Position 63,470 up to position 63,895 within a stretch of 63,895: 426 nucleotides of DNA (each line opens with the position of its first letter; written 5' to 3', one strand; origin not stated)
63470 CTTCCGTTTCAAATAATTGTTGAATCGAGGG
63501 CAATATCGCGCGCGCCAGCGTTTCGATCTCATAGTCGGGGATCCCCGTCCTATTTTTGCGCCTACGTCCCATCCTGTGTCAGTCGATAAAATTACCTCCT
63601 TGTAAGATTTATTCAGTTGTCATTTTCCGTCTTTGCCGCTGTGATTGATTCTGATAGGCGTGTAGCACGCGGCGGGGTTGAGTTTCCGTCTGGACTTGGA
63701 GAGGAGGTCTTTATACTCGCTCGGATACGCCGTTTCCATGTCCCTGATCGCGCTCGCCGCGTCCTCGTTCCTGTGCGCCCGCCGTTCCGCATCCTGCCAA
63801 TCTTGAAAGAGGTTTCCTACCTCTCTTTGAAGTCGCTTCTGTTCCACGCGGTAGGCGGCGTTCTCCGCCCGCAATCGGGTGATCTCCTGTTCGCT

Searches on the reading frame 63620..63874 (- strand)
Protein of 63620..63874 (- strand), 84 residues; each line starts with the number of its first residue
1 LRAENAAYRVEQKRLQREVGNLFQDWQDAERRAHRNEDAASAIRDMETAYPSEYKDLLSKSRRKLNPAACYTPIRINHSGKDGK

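Call 61: search_protein_families(library=phrogs, max_evalue=0.01, proteins=[window:63620-63874:-])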
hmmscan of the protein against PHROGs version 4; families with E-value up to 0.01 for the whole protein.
window:63620-63874:- (84 aa): 1 family
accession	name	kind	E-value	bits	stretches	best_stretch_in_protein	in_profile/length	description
phrog_27010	-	unknown function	0.0011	20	1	2-28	6-31/51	-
